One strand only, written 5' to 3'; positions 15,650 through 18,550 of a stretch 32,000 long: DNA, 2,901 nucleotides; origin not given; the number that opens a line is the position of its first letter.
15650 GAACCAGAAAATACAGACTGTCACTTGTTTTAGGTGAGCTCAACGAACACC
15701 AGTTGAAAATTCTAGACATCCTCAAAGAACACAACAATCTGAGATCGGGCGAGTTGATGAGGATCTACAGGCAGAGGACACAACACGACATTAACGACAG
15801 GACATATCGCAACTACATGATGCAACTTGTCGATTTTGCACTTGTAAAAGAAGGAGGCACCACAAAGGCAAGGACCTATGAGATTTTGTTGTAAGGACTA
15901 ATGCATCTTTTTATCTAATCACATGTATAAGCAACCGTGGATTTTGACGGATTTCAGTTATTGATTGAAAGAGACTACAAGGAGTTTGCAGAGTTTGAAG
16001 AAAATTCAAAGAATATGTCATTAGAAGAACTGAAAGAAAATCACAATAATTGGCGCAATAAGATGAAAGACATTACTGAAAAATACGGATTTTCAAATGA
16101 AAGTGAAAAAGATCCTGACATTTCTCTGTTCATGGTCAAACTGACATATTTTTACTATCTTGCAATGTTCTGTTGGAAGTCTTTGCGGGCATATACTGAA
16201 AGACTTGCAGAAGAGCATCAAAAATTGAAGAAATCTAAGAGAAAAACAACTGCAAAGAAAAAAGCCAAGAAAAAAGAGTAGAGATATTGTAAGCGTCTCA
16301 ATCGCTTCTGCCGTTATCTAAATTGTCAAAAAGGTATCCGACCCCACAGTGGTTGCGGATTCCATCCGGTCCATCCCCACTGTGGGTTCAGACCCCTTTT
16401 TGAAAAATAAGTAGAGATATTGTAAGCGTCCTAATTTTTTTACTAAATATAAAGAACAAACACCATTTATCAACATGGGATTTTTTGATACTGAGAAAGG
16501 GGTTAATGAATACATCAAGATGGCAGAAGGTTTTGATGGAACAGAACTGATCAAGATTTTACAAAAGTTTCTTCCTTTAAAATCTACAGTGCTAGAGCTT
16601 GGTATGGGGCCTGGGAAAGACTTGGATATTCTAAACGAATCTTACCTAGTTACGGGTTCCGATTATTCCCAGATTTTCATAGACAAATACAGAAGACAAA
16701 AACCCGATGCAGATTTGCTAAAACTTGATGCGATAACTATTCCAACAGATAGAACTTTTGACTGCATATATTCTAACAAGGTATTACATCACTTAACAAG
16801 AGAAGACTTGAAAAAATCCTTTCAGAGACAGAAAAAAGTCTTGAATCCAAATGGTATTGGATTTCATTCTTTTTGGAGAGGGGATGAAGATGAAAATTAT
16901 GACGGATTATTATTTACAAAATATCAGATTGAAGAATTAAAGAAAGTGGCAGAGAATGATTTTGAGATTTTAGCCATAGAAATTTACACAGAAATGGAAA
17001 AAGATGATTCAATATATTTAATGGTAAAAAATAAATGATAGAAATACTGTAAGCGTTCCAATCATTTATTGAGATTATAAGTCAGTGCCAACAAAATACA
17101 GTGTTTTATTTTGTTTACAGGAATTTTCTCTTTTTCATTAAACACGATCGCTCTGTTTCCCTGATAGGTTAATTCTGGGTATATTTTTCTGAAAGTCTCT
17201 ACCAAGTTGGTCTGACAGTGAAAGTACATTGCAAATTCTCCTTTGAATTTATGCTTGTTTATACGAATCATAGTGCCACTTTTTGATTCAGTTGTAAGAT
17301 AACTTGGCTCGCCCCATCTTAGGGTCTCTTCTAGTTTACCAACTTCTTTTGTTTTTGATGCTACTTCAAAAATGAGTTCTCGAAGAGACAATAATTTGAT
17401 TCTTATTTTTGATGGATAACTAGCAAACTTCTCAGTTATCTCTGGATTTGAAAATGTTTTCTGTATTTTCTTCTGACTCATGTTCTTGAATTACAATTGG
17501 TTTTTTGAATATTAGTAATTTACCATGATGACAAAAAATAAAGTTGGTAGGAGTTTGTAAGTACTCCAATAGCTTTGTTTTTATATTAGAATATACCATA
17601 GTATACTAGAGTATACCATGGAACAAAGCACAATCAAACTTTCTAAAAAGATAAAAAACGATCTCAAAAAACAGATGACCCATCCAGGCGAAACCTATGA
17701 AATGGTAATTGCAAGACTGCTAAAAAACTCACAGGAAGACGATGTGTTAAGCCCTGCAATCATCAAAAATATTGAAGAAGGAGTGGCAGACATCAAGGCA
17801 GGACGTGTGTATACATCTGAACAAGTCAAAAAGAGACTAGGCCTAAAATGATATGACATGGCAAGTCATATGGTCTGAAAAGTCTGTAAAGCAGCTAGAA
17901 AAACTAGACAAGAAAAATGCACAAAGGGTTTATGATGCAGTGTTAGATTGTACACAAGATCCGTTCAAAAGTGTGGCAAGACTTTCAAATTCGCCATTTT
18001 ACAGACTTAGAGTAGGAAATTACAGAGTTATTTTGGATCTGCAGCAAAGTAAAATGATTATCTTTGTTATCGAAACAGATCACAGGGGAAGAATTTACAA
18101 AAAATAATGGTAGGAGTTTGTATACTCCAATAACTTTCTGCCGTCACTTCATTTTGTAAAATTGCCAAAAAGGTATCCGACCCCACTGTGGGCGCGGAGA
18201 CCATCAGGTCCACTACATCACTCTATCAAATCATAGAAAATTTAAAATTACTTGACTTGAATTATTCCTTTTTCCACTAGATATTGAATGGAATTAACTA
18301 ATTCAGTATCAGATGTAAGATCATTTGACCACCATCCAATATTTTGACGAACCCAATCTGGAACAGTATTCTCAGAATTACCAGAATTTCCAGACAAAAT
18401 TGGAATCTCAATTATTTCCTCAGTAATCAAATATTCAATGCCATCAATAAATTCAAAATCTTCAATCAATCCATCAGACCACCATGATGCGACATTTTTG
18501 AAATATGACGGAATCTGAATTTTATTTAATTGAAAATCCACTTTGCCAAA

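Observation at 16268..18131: Array of gene cassettes delimited by five same-orientation copies of a ~25-45 nt repeat, next to a tyrosine recombinase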

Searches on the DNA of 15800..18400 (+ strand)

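Call 7: search_rna_families(source=window, start=15800, end=18400, threshold=evalue, max_evalue=5)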
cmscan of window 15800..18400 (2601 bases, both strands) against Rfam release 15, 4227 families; matches with E-value up to 5: 2.
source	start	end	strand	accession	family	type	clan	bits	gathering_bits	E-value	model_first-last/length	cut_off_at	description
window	16319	16410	+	RF03677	mir-1304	Gene; miRNA;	-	23.7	90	0.14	1-87/87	no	mir-1304 microRNA precursor family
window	17528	17645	+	RF00336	snoJ26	Gene; snRNA; snoRNA; CD-box;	-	22.7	50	1.2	1-147/147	no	Small nucleolar RNA J26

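Call 90: search_dna_similar(query=window:16255-18220:+, collection=phages, mode=distant, max_rows=8)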
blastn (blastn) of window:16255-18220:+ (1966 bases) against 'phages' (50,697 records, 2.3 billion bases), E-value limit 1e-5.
No match.

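Call 91: search_dna_similar(query=window:16255-18220:+, collection=plasmids, mode=distant, max_rows=8)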
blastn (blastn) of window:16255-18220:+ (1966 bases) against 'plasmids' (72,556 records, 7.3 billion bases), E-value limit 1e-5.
No match.

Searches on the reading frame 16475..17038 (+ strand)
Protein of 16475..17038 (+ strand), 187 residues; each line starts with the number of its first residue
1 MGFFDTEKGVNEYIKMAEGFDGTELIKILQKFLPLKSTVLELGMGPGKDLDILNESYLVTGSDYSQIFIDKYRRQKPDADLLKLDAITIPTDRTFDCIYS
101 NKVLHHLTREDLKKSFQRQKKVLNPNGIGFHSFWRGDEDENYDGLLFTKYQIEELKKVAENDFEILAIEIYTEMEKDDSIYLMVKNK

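Call 9: search_protein_families(library=pfam, proteins=[window:16475-17038:+], max_evalue=0.01)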
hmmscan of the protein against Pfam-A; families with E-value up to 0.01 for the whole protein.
window:16475-17038:+ (187 aa): 6 families
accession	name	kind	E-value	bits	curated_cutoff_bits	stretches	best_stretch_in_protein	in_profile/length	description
PF13649.12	Methyltransf_25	-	7e-14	52.7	27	1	39-127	1-97/97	Methyltransferase domain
PF08241.18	Methyltransf_11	-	2.3e-12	47.8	21.2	1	40-128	1-92/95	Methyltransferase domain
PF08242.18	Methyltransf_12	-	6.1e-11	43.3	30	1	40-128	1-97/98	Methyltransferase domain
PF13489.12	Methyltransf_23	-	2e-09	37.8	27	1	24-136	8-121/164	Methyltransferase domain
PF13847.12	Methyltransf_31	-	4.2e-05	23.7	27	1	37-128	5-106/145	Methyltransferase domain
PF05891.18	Methyltransf_PK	-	0.0073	16.3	27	0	90-128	118-156/218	AdoMet dependent proline di-methyltransferase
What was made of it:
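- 16475..17038 (+): SAM-dependent methyltransferase (cargo). Pfam (call 9).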

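Call 46: find_homologous_proteins(query=window:16475-17038:+)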
Query window:16475-17038:+ (187 aa): 1873 proteins with E <= 0.001 among 1955 candidates; the best 120 are listed.
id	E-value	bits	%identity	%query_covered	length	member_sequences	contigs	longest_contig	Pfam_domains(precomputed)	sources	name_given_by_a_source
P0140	1.5e-119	414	100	100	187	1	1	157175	PF13847.13,PF13489.13,PF13649.13,PF08241.19,PF08242.19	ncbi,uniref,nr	ncbi:methyltransferase [Nitrosopumilus sp. b3]|uniref:class I SAM-dependent methyltransferase n=1 Ta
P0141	5.5e-95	334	77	99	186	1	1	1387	PF13847.13,PF13489.13,PF13649.13,PF08241.19,PF08242.19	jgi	-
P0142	7.2e-95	334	78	98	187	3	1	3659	PF13489.13,PF13649.13,PF08241.19,PF08242.19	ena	-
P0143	5.9e-94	331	78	99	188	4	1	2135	PF13847.13,PF13489.13,PF13649.13,PF08241.19,PF08242.19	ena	-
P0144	7.6e-94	331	77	99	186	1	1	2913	PF13489.13,PF13649.13,PF08241.19,PF08242.19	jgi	-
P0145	1.7e-93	329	75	99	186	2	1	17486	PF13489.13,PF13649.13,PF08241.19,PF08242.19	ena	-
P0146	2.3e-93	329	76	99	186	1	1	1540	PF13489.13,PF13649.13,PF08241.19,PF08242.19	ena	-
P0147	3.1e-93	329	76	99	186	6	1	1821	PF13489.13,PF13649.13,PF08241.19,PF08242.19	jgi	-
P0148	1.2e-92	327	75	99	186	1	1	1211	PF13489.13,PF13649.13,PF08241.19,PF08242.19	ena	-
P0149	4.0e-92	325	75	99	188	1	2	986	PF13489.13,PF13649.13,PF08241.19,PF08242.19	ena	-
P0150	4.3e-92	325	74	99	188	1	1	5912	PF13489.13,PF13649.13,PF08241.19,PF08242.19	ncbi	-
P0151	5.3e-92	325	74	99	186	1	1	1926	PF13489.13,PF13649.13,PF08241.19,PF08242.19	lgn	-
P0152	1.0e-91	324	75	99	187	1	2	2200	PF13489.13,PF13649.13,PF08241.19,PF08242.19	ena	-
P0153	1.3e-91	323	74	99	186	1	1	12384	PF13489.13,PF13649.13,PF08241.19,PF08242.19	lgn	-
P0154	2.5e-91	322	75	99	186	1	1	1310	PF13489.13,PF13649.13,PF08241.19,PF08242.19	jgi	-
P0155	3.2e-91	322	75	99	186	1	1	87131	PF13489.13,PF13649.13,PF08241.19,PF08242.19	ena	-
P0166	4.1e-90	318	76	99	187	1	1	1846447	PF13847.13,PF13489.13,PF13649.13,PF08241.19,PF08242.19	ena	-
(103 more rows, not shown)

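Call 47: find_encoding_contigs(protein=P0166, flank=6000, max_places=3)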
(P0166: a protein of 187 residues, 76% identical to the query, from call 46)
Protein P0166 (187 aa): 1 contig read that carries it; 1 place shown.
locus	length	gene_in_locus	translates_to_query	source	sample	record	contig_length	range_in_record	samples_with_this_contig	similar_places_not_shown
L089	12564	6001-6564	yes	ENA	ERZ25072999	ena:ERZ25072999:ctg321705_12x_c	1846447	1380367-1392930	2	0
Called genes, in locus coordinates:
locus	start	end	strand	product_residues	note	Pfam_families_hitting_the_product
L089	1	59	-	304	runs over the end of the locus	PF01063:Aminotran_4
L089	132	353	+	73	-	-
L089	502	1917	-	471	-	PF00696:AA_kinase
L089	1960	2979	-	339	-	PF04101:Glyco_tran_28_C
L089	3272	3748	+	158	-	PF03951:Gln-synt_N, PF00120:Gln-synt_C (weak)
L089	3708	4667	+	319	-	PF00120:Gln-synt_C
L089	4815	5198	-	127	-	-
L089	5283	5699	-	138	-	PF10517:DM13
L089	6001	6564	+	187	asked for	PF13489:Methyltransf_23, PF13847:Methyltransf_31 (weak), PF08241:Methyltransf_11, PF08242:Methyltransf_12, PF13649:Methyltransf_25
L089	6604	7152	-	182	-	PF01814:Hemerythrin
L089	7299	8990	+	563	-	PF02776:TPP_enzyme_N, PF00205:TPP_enzyme_M, PF02775:TPP_enzyme_C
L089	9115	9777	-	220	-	-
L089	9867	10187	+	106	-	PF01022:HTH_5 (weak)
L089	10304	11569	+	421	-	PF13473:Cupredoxin_1 (weak), PF00127:Copper-bind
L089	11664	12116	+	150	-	PF00583:Acetyltransf_1, PF13673:Acetyltransf_10, PF13508:Acetyltransf_7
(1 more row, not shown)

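Call 48: find_encoding_contigs(protein=P0155, flank=6000, max_places=3)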
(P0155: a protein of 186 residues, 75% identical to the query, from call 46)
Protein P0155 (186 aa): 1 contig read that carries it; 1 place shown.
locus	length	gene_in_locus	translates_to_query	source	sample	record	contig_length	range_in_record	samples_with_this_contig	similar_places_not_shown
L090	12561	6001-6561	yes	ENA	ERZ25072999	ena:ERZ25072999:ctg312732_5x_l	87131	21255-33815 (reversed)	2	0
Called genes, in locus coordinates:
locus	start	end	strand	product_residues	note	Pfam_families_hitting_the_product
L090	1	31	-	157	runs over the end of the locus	-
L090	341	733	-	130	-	-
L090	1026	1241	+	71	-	-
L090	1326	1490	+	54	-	-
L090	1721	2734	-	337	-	PF21320:WHD_Rv2258c, PF01135:PCMT, PF02353:CMAS, PF13489:Methyltransf_23, PF01209:Ubie_methyltran, PF05175:MTS, PF02390:Methyltransf_4, PF13847:Methyltransf_31, +5 more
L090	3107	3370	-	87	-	PF12840:HTH_20 (weak)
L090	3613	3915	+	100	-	-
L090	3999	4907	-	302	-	PF00056:Ldh_1_N, PF02056:Glyco_hydro_4 (faint), PF02866:Ldh_1_C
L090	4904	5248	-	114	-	-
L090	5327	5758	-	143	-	PF00582:Usp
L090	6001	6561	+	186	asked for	PF13489:Methyltransf_23, PF08241:Methyltransf_11, PF08242:Methyltransf_12, PF13649:Methyltransf_25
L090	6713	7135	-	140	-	PF00520:Ion_trans, PF07885:Ion_trans_2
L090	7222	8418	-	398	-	PF00120:Gln-synt_C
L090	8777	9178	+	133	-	PF01243:PNPOx_N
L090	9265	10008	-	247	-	PF00581:Rhodanese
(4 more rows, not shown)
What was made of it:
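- The methyltransferase is a chromosomal gene elsewhere, so it was captured (calls 46-48).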

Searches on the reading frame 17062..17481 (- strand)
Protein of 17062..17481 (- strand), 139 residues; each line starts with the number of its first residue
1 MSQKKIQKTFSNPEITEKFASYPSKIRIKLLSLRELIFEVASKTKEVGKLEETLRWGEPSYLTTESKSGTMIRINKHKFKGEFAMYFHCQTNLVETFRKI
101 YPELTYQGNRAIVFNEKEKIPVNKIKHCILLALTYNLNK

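Call 9: search_protein_families(library=pfam, proteins=[window:17062-17481:-], max_evalue=0.01)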
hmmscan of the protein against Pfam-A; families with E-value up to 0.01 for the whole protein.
window:17062-17481:- (139 aa): 1 family
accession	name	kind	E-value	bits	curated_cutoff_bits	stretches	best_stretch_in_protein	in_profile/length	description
PF08818.16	DUF1801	-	2.8e-10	40.9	27.2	1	30-132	5-84/85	Domain of unknown function (DU1801)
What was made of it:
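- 17062..17481 (-): DUF1801-domain gene (cargo, opposite orientation). Pfam PF08818 at 2.8e-10 (call 9).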

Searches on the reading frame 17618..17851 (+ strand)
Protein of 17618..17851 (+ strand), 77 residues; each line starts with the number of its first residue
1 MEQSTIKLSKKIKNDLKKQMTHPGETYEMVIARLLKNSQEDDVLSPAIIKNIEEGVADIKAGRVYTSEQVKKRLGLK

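Call 9: search_protein_families(library=pfam, proteins=[window:17618-17851:+], max_evalue=0.01)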
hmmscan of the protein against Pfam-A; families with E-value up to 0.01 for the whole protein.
window:17618-17851:+ (77 aa): 1 family
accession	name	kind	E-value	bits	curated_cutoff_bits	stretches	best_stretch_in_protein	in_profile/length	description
PF24434.1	DUF7557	-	0.0062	16.4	25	0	5-35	3-32/45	Family of unknown function (DUF7557)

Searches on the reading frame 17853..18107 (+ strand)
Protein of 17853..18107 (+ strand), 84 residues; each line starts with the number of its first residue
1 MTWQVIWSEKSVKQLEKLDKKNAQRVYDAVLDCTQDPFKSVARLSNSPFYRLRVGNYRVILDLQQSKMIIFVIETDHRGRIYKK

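Call 9: search_protein_families(library=pfam, proteins=[window:17853-18107:+], max_evalue=0.01)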
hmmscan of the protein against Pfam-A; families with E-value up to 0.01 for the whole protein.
window:17853-18107:+ (84 aa): 1 family
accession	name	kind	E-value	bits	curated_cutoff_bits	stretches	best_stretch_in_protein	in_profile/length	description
PF05016.21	ParE_toxin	-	4.9e-09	37.1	23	1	5-82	1-89/89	ParE toxin of type II toxin-antitoxin system, parDE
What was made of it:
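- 17618..18107 (+): Antitoxin (77 aa) and ParE/RelE-type toxin (84 aa). PF05016 at 4.9e-9 for the toxin (call 9).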

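Call 15: find_encoding_contigs(protein=window:17853-18107:+, flank=10000, max_places=10)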
Protein window:17853-18107:+ (84 aa): no gene with exactly this product is on record in the collection.
